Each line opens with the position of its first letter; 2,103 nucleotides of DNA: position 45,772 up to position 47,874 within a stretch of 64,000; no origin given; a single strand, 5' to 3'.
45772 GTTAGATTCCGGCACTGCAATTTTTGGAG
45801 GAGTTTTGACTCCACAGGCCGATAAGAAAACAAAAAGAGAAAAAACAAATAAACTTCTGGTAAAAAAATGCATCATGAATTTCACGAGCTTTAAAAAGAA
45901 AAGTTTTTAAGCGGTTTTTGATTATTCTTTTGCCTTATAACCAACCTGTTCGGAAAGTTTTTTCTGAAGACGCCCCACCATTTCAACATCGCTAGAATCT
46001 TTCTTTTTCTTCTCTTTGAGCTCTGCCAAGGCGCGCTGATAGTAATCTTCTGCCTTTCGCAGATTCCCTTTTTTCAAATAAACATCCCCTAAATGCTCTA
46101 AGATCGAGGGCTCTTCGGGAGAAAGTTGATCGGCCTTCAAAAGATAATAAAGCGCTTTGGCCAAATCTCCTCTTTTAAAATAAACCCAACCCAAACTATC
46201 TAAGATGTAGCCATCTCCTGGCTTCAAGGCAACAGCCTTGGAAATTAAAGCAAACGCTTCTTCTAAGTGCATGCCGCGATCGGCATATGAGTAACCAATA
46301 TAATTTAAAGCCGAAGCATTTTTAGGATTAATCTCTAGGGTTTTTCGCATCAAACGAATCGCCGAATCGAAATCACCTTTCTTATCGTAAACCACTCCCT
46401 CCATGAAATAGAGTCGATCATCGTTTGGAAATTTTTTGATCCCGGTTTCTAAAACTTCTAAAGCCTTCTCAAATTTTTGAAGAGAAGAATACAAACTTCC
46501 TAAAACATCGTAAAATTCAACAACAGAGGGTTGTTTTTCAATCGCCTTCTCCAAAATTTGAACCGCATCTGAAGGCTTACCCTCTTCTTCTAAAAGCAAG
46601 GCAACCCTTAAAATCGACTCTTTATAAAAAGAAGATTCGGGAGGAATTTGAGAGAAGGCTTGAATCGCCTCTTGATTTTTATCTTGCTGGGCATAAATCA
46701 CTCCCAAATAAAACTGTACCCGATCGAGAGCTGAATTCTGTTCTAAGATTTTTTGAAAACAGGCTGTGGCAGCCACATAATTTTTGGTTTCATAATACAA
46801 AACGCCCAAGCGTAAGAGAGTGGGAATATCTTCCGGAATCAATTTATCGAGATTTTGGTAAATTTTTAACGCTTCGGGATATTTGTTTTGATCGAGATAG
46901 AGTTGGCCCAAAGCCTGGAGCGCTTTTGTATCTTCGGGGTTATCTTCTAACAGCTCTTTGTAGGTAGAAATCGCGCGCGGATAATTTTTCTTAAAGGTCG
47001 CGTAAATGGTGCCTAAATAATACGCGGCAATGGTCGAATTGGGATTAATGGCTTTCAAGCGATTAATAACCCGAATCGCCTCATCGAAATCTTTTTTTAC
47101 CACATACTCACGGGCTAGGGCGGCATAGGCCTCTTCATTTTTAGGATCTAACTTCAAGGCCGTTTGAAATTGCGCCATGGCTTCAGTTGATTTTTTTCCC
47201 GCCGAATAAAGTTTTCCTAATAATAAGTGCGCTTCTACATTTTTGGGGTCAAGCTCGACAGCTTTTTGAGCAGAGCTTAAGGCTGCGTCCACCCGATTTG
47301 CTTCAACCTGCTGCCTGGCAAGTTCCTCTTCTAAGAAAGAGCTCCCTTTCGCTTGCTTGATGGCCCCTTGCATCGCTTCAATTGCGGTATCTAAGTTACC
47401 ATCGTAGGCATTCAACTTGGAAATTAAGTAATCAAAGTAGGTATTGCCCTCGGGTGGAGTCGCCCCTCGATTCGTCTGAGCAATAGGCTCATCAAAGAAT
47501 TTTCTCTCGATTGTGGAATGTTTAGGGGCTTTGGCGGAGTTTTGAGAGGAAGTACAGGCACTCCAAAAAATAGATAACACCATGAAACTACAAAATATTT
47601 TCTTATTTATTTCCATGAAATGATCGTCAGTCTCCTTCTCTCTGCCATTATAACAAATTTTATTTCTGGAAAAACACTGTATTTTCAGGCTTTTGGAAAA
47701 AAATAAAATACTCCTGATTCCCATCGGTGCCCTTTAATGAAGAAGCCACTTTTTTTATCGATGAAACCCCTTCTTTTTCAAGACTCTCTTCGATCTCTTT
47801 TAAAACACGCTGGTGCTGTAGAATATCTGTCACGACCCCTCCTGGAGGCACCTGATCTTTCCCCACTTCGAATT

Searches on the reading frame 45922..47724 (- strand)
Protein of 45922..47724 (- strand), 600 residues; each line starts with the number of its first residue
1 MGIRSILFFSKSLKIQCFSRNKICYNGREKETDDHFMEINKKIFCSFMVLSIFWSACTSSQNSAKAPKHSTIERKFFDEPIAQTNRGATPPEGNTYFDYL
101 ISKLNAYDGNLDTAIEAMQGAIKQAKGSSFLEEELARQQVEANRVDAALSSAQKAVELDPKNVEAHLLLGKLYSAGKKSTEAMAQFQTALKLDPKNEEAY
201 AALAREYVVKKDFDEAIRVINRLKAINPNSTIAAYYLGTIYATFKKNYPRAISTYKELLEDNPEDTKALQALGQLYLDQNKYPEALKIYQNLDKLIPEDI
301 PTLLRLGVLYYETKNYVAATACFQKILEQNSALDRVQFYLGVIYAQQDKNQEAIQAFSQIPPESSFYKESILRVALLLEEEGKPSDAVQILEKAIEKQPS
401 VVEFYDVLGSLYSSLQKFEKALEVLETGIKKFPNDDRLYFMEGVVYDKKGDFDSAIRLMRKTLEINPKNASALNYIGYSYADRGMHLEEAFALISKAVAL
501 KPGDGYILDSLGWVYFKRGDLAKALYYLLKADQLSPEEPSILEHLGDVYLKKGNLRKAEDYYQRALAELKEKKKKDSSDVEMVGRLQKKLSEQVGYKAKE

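Call 36: search_protein_families(library=ncbifam, proteins=[window:45922-47724:-], max_evalue=1e-10)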
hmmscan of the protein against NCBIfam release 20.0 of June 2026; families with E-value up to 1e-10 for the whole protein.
window:45922-47724:- (600 aa): 28 families (the best 25 are shown)
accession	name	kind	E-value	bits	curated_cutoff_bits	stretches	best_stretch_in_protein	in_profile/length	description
TIGR02917.1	PEP_TPR_lipo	equivalog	6.1e-67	226.2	312.2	2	263-564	598-896/899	XrtA/PEP-CTERM system TPR-repeat protein PrsT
NF040959.1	MamA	equivalog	1.2e-51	175.1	200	2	368-500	71-202/204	magnetosome protein MamA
TIGR02521.1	type_IV_pilW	equivalog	2.7e-35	122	154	2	443-574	38-170/234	type IV pilus biogenesis/stability protein PilW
NF033762.1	social_mot_Tgl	equivalog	2e-28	99.4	225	0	126-222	28-125/252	social motility TPR repeat lipoprotein Tgl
NF047371.1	FlcA_CTERM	equivalog_domain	8.8e-27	93.8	300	1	179-591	138-559/646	periplasmic flagellar collar protein FlcA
TIGR00540.1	TPR_hemY_coli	hypoth_equivalog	4.3e-25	88.3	142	0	381-461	305-384/385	heme biosynthesis-associated TPR protein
NF052415.1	T3SS_chap_SctY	equivalog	2.4e-23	82.7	70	0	263-357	3-100/106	type III secretion apparatus assembly chaperone SctY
NF008757.0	PRK11788.1-5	equivalog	6.2e-23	81.6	363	1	182-436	54-316/388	lipopolysaccharide assembly protein LapB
TIGR00990.1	3a0801s09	subfamily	3.9e-22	78.6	757.25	0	143-289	345-490/615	mitochondrial import receptor subunit TOM70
NF033920.0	C39_PA2778_fam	equivalog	2.3e-21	76.3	150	0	414-502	168-255/255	PA2778 family cysteine peptidase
TIGR02795.1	tol_pal_ybgF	equivalog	4.8e-21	75.6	90.1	0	196-297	1-107/119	tol-pal system protein YbgF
TIGR03939.1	PGA_TPR_OMP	equivalog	6.2e-21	74.3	366.65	0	214-330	70-184/800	poly-beta-1,6 N-acetyl-D-glucosamine export porin PgaA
TIGR02552.1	LcrH_SycD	equivalog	4.2e-20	71.8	104.8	0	254-358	6-110/136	SycD/LcrH family type III secretion system chaperone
NF052312.1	T9SS_PorW_SprE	equivalog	3.2e-18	65.7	250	0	385-593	158-378/716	type IX secretion system periplasmic lipoprotein PorW/SprE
NF033758.1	gliding_GltE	equivalog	1.4e-17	63.8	225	0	375-566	93-283/411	adventurous gliding motility TPR repeat lipoprotein GltE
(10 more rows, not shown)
